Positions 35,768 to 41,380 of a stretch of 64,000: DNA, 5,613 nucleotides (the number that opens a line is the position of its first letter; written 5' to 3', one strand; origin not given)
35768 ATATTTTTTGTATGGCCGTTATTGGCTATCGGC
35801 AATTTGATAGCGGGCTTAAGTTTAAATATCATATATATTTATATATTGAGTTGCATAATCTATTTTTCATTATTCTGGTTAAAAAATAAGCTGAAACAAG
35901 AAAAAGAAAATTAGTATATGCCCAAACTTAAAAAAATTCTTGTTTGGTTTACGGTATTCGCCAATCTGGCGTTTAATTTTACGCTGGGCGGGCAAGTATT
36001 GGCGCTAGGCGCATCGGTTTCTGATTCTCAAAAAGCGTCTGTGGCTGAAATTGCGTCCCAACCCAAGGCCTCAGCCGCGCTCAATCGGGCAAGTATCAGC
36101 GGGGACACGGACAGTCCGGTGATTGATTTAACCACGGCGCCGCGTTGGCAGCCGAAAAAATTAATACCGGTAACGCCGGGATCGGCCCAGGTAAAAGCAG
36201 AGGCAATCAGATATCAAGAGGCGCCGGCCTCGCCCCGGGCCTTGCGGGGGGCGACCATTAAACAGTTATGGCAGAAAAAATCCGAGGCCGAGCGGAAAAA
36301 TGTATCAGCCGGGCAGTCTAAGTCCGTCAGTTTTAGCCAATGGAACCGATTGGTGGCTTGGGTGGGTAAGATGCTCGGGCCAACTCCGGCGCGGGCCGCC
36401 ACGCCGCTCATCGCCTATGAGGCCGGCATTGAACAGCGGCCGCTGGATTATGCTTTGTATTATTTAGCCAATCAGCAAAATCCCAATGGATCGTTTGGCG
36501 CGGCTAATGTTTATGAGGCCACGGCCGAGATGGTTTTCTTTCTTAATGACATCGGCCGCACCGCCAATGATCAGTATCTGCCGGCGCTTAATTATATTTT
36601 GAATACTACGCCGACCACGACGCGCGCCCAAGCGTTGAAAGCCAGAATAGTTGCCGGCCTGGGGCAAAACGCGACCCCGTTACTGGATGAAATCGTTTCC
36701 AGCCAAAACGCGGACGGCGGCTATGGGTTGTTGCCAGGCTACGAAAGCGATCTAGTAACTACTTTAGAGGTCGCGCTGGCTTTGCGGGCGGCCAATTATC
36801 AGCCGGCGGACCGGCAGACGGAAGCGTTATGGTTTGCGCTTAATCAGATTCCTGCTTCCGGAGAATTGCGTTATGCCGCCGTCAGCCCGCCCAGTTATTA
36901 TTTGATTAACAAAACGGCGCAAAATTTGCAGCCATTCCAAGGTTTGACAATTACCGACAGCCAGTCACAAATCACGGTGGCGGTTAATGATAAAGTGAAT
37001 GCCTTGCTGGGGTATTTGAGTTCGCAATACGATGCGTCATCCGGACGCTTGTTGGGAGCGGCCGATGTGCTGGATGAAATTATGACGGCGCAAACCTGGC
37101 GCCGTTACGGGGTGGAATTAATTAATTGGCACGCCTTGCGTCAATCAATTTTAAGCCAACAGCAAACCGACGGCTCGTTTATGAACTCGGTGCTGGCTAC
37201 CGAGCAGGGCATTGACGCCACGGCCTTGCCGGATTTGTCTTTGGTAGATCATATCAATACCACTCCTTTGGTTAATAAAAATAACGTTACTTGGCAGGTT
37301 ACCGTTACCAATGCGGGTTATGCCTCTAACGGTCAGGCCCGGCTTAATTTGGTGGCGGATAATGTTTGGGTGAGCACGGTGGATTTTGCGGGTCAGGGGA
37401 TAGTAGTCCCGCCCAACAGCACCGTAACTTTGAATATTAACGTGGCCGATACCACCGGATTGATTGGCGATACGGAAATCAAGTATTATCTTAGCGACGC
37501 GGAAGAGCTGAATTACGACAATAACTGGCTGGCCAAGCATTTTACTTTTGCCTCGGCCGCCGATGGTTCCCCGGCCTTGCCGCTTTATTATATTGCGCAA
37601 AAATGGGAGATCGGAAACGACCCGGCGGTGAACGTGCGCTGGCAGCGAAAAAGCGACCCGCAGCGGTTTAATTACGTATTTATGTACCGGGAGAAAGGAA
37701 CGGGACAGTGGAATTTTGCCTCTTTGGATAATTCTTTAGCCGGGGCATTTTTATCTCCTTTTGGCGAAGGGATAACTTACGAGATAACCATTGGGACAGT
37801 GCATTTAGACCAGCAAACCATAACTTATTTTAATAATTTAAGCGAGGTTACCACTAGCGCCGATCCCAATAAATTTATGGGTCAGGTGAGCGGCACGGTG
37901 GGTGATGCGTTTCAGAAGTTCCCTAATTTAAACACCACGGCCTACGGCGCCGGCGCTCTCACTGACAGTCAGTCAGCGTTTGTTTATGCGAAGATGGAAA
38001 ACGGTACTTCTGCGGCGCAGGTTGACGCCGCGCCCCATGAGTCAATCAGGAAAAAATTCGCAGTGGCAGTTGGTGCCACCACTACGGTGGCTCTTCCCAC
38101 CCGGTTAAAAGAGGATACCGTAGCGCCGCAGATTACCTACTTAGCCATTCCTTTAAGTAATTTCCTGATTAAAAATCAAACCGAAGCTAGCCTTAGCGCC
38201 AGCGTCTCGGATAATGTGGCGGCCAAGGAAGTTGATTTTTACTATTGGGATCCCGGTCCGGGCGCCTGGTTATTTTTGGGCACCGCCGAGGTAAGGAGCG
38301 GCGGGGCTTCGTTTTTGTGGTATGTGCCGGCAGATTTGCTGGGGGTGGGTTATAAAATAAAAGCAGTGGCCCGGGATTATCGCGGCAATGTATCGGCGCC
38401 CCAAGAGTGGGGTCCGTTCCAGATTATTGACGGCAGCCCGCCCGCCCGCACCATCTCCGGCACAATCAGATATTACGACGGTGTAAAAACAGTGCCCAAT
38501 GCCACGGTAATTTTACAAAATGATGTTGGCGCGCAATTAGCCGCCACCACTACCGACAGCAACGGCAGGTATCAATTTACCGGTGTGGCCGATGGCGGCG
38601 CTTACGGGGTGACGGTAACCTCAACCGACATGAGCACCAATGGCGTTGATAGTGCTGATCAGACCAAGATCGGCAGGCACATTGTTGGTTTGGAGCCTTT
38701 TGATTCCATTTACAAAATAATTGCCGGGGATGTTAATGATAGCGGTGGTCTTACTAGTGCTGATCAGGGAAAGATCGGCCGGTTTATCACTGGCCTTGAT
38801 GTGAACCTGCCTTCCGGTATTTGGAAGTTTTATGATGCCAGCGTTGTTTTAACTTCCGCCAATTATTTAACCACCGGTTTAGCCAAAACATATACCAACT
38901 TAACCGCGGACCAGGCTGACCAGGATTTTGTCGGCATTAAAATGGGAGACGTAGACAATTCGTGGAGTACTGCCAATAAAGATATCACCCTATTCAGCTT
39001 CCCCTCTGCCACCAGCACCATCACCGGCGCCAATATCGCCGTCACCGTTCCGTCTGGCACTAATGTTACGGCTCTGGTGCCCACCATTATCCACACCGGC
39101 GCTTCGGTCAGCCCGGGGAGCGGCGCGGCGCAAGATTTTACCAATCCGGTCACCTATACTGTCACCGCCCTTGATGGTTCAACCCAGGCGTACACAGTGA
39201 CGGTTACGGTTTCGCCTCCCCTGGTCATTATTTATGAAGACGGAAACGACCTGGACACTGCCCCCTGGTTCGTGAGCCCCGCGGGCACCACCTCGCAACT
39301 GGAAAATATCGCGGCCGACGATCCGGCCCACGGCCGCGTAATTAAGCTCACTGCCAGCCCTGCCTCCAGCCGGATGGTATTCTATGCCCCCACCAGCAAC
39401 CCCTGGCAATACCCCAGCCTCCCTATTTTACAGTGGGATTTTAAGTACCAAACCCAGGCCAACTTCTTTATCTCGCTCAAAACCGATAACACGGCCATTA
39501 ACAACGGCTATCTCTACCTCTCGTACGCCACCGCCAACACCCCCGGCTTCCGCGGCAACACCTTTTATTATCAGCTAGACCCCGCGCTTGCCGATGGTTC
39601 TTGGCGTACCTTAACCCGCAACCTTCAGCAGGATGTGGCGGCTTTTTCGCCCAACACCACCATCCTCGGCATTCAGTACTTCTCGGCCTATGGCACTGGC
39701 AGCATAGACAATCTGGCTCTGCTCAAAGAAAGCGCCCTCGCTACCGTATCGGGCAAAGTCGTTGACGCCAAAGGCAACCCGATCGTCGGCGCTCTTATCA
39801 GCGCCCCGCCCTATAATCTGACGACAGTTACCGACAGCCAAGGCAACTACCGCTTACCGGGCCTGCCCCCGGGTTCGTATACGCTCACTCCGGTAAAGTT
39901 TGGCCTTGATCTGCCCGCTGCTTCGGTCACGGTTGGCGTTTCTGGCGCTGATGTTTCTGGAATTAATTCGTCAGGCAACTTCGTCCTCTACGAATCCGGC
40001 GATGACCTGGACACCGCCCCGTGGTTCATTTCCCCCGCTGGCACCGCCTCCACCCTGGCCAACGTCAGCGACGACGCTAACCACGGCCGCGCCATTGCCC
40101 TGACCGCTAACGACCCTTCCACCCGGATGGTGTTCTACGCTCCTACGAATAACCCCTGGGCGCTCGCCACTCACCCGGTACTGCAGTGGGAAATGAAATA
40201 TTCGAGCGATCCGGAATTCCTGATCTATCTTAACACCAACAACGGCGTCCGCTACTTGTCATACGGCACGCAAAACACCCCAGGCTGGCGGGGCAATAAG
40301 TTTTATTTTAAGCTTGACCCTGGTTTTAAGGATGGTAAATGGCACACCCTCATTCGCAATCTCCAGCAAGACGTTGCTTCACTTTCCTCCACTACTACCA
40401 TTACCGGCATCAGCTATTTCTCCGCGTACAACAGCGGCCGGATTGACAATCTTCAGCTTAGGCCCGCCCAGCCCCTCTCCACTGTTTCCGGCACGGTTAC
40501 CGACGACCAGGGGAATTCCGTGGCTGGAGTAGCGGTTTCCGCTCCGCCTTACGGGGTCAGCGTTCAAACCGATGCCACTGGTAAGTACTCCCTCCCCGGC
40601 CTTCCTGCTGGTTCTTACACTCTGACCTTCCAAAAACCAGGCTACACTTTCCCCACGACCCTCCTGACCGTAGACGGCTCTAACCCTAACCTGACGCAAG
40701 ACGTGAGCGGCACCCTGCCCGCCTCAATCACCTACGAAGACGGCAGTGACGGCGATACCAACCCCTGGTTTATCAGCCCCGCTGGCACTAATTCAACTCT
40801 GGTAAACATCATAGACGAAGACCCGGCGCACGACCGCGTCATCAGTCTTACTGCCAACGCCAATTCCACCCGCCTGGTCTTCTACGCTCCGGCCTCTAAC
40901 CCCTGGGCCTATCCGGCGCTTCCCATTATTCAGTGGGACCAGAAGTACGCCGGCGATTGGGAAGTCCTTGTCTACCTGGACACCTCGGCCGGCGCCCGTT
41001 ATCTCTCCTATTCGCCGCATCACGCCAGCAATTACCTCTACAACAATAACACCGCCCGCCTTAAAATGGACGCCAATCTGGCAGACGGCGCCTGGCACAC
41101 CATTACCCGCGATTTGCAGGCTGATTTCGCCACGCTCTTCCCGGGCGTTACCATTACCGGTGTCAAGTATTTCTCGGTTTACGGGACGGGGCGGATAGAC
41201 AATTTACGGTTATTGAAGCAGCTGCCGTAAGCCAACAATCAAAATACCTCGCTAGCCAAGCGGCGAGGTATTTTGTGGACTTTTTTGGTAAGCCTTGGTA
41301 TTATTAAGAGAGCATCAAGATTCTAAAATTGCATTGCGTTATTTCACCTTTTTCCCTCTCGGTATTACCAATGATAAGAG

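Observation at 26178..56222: ~30 kb locus of four giant secreted proteins, three sharing a recurrent unrecognised ~190-aa module fused to a CarbopepD_reg-like domain (8 copies)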

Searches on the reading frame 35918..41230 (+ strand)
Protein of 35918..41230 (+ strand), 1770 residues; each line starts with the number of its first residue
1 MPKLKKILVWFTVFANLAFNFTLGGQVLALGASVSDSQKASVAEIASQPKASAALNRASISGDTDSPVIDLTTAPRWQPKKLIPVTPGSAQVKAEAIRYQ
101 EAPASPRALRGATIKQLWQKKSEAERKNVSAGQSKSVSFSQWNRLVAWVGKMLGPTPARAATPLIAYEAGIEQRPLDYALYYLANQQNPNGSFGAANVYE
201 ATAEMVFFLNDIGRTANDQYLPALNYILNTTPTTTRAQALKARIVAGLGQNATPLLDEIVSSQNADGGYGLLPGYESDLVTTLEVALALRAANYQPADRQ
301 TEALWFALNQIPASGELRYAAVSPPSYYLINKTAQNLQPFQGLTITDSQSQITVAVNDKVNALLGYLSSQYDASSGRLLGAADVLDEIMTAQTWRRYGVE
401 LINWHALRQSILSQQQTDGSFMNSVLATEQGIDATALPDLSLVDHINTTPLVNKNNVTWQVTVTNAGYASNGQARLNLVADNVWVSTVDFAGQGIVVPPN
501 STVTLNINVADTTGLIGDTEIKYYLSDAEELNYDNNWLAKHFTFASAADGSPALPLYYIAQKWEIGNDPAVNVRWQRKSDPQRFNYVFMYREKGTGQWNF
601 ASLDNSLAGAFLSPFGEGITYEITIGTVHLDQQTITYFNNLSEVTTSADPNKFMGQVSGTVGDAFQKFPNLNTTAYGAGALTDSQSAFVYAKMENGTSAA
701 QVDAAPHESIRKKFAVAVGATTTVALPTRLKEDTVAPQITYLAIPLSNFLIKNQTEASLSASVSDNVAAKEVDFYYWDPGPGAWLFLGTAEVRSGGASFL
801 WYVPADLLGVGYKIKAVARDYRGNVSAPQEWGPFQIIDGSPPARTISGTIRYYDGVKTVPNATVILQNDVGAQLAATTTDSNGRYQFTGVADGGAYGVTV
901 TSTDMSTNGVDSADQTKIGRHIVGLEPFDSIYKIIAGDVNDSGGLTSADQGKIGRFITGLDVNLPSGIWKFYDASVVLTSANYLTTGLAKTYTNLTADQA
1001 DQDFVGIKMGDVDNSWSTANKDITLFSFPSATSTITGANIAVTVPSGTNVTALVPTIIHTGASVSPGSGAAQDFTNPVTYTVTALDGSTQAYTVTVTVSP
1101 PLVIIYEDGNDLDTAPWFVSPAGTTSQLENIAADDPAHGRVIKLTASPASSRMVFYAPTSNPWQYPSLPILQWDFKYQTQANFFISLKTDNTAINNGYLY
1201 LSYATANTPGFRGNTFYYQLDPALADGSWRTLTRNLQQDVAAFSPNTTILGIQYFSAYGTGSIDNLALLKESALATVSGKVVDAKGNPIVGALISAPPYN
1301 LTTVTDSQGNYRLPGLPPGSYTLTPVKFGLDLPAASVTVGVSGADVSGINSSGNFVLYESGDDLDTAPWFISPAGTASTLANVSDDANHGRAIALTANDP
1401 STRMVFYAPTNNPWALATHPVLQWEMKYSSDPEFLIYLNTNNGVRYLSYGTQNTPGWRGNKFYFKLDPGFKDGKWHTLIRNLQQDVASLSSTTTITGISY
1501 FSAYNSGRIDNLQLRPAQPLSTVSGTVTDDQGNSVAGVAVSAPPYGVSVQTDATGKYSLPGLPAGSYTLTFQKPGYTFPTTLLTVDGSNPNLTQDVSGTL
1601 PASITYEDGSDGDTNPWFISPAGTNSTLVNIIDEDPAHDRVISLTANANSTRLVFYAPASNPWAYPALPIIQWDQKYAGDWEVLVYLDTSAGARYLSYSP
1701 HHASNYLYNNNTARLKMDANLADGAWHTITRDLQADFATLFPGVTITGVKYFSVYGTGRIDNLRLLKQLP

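Call 8: search_protein_families(library=pfam, proteins=[window:35918-41230:+], max_evalue=0.01)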
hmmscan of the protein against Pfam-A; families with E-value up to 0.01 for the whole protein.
window:35918-41230:+ (1770 aa): 16 families
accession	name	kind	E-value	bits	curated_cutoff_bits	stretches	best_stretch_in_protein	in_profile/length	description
PF13620.12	CarboxypepD_reg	-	1.6e-32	112.1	32.3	3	1522-1589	1-73/82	Carboxypeptidase regulatory-like domain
PF13715.12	CarbopepD_reg_2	-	6.9e-23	80.9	32.2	2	1523-1588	1-67/88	CarboxypepD_reg-like domain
PF21174.3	Glce_b_sandwich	-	1.7e-15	57.6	27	2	1168-1240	26-93/123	D-glucuronyl C5-epimerase, beta-sandwich domain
PF17210.9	SdrD_B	-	3.5e-13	50.2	29.7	2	855-905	20-70/112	SdrD B-like domain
PF17802.7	SpaA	-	1.1e-08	35.5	23.1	0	1518-1582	14-71/91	Prealbumin-like fold domain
PF16410.10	DUF5018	-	4.2e-08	32.9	38.2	1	1021-1100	134-217/352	Domain of unknown function (DUF5018)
PF09430.16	EMC7_beta-sandw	-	9.2e-08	32.8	26.6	1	1547-1586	21-60/122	ER membrane protein complex subunit 7, beta-sandwich domain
PF14686.12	fn3_3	-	1.4e-06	28.4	24.4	0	1275-1338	9-66/75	Polysaccharide lyase family 4, domain II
PF25020.1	TTR_TEN1-4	-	1.2e-05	25.6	27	0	1520-1581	6-69/86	Teneurin TTR-like domain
PF13249.12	SQHop_cyclase_N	-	6.3e-05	22.7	26.2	1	253-298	48-93/291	Squalene-hopene cyclase N-terminal domain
PF07705.17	CARDB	-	6.7e-05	23.5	22.7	1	438-537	2-98/101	CARDB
PF16371.11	MetallophosN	-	0.00012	22.6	35.6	0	1525-1580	1-53/77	N terminal of Calcineurin-like phosphoesterase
PF11974.14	bMG3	-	0.00018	21.9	34.9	1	855-907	24-80/103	Bacterial alpha-2-macroglobulin MG3 domain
PF00775.27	Dioxygenase_C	-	0.0066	16.4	27.3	0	1299-1325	72-100/182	Dioxygenase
PF22243.2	DUF5018-rel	-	0.009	16.6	28.1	0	1060-1095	75-115/115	DUF5018-related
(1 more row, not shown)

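Call 29: find_encoding_contigs(protein=window:35918-41230:+, flank=3000, max_places=4)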
Protein window:35918-41230:+ (1770 aa): no gene with exactly this product is on record in the collection.

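Call 56: search_protein_families(library=ncbifam, proteins=[window:35918-41230:+], max_evalue=0.01)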
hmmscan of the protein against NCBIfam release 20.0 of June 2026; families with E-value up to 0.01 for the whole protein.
window:35918-41230:+ (1770 aa): 6 families
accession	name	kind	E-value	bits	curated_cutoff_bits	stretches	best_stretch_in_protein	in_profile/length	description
TIGR04056.1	OMP_RagA_SusC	subfamily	8.6e-12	44.2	368.25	2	1276-1322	2-46/981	SusC/RagA family TonB-linked outer membrane protein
NF053823.1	SCO2321_fam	equivalog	3.8e-05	22.7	300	1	164-301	54-170/405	SCO2321 family membrane protein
NF000535.3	MSCRAMM_SdrC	exception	4.8e-05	21.6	1700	1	858-903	519-563/963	MSCRAMM family adhesin SdrC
NF058648.1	ECF_sub_HI1622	equivalog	0.00071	19.6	100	1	844-901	25-81/180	NikL family nickel/cobalt ECF transporter subunit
NF012181.0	MSCRAMM_SdrD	exception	0.0013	16.2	2500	1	857-900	814-856/1379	MSCRAMM family adhesin SdrD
TIGR01787.1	squalene_cyclas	subfamily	0.0081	14.8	322.7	0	259-299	55-95/622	squalene/oxidosqualene cyclases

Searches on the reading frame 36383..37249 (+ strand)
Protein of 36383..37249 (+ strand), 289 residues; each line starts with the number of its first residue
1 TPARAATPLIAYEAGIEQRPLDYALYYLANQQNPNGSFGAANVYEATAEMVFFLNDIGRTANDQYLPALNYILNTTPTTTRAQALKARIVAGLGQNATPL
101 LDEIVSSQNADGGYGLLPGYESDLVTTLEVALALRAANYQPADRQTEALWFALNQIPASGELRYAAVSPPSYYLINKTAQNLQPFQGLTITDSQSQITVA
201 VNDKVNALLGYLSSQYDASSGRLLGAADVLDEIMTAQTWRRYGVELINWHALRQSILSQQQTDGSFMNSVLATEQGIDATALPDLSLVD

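Call 63: search_solved_structures(query=window:36383-37249:+, max_evalue=10)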
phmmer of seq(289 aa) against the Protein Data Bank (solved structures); distinct sequences matched with E-value up to 10: 39.
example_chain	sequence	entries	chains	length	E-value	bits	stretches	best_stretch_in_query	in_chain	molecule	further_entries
7xqz_A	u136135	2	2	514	3.1e-06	30.1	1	71-138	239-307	SQHop_cyclase_C domain-containing protein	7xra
7xr7_A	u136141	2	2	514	4.9e-06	29.4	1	71-137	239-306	SQHop_cyclase_C domain-containing protein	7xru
7xq4_A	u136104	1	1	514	6.7e-06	29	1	71-137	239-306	SQHop_cyclase_C domain-containing protein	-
8zg1_A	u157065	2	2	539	2e-05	27.4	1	69-137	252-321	Squalene cyclase C-terminal domain-containing protein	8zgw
8zg5_A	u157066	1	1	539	2.8e-05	26.9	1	71-138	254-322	Squalene cyclase C-terminal domain-containing protein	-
8zg0_A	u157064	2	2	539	3.2e-05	26.7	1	58-137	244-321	Squalene cyclase C-terminal domain-containing protein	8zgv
2sqc_A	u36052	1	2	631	0.092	15.4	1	105-162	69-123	SQUALENE-HOPENE CYCLASE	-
1gsz_A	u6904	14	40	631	0.094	15.4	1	105-162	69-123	SQUALENE--HOPENE CYCLASE | SQUALENE-HOPENE CYCLASE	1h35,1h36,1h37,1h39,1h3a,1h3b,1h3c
3sqc_A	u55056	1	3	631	0.095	15.3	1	105-162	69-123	SQUALENE--HOPENE CYCLASE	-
8zbw_A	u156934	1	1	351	0.25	14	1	19-80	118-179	Guanine nucleotide-binding protein G(i) subunit alpha-2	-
6d9h_A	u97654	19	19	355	0.26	13.9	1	19-80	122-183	Guanine nucleotide-binding protein G(i) subunit alpha-2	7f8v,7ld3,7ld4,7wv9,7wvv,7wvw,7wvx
8k6m_A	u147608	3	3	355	0.26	13.9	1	19-80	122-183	Guanine nucleotide-binding protein G(i) subunit alpha-2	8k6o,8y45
9k6l_A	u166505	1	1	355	0.26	13.9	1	19-80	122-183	Guanine nucleotide-binding protein G(i) subunit alpha-2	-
1svk_A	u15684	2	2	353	1.2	11.7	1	34-80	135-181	Guanine nucleotide-binding protein G(i), alpha-1 subunit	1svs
6pb0_A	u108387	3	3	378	1.6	11.3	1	34-81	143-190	Guanine nucleotide-binding protein G(s) subunit alpha isoforms short,Guanine nucleotide-bi | Guanine nucleotide-binding protein G(s) subunit alpha isoforms shor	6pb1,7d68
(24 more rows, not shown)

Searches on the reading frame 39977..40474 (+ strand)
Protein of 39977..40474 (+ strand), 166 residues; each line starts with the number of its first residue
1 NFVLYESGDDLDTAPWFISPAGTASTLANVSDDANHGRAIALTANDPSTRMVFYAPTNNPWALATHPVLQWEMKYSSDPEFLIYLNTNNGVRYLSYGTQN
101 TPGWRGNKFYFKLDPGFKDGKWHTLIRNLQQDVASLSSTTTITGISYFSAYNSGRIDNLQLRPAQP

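Call 9: search_protein_families(library=pfam, proteins=[window:39977-40474:+], max_evalue=10)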
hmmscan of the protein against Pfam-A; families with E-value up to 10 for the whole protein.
seq(166 aa): 1 family
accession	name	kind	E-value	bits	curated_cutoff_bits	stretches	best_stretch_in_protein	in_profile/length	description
PF21174.3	Glce_b_sandwich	-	0.00016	22.2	27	1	65-134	25-94/123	D-glucuronyl C5-epimerase, beta-sandwich domain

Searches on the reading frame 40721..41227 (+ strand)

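Call 9: search_protein_families(library=pfam, proteins=[window:40721-41227:+], max_evalue=10)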
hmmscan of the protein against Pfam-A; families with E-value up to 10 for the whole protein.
seq(169 aa): 2 families
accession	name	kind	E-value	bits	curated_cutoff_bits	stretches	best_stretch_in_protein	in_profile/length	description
PF21174.3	Glce_b_sandwich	-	0.003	18.1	27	1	68-136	27-93/123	D-glucuronyl C5-epimerase, beta-sandwich domain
PF11003.13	DUF2842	-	0.062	14.1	25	1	49-73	34-58/61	Protein of unknown function (DUF2842)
